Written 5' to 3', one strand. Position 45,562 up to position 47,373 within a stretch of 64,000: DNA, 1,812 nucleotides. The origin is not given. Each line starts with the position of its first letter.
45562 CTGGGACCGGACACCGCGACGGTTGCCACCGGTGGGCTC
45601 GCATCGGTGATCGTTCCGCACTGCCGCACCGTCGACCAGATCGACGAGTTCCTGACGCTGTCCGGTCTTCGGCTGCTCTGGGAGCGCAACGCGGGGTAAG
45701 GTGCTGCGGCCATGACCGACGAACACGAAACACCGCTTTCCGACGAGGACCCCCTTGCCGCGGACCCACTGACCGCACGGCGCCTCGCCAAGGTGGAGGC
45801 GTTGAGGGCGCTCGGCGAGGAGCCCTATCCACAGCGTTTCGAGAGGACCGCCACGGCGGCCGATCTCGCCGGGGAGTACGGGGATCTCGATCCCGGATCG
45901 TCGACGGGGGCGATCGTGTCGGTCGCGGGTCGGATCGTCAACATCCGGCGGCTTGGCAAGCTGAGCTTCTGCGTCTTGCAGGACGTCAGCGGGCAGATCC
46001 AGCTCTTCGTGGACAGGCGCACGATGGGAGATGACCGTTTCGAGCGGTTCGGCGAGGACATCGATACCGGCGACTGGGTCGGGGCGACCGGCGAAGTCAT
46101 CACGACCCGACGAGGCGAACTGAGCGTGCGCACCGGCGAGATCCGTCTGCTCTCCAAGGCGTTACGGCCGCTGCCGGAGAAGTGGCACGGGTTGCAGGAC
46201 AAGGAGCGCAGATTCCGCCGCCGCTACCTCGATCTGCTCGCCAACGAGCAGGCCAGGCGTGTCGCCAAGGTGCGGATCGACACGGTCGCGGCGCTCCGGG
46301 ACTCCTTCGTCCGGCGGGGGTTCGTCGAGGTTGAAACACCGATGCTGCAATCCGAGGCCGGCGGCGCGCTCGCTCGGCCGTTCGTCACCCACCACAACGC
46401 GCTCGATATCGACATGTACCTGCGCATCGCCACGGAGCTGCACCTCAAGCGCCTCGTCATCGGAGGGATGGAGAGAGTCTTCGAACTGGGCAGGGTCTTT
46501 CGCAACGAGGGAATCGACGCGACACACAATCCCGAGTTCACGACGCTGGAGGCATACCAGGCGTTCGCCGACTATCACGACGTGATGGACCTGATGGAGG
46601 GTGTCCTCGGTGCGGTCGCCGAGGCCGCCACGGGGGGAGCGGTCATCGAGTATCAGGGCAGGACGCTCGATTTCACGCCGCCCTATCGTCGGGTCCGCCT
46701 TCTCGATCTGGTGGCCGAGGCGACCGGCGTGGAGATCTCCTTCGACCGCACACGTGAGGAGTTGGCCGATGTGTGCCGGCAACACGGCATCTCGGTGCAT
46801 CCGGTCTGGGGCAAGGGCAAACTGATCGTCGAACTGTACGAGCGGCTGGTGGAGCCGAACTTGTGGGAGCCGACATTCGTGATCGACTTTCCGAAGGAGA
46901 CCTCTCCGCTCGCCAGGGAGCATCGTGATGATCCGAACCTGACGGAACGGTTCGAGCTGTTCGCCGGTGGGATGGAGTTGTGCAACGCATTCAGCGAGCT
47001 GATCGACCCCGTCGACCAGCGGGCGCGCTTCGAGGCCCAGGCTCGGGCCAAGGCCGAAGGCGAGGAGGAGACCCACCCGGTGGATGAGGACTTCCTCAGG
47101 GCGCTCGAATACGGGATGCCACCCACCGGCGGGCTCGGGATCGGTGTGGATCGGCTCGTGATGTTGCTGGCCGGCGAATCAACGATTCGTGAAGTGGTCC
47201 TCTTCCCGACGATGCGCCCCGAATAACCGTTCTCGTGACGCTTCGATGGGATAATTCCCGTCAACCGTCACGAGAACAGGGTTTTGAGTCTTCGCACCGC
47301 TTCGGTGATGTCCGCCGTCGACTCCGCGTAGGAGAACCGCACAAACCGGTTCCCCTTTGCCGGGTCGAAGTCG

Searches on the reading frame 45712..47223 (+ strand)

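Call 27: search_protein_families(library=pfam, proteins=[window:45712-47223:+], max_evalue=0.00001)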
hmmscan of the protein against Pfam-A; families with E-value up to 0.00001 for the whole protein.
window:45712-47223:+ (504 aa): 3 families
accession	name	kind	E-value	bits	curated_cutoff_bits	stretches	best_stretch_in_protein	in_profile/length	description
PF00152.25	tRNA-synt_2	-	9e-89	298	25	1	164-501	2-307/308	tRNA synthetases class II (D, K and N)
PF01336.31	tRNA_anti-codon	-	2.9e-16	59.6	27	1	69-147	1-75/75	OB-fold nucleic acid binding domain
PF01409.25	tRNA-synt_2d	-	1.6e-08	34.7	19.8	0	255-324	104-172/246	tRNA synthetases class II core domain (F)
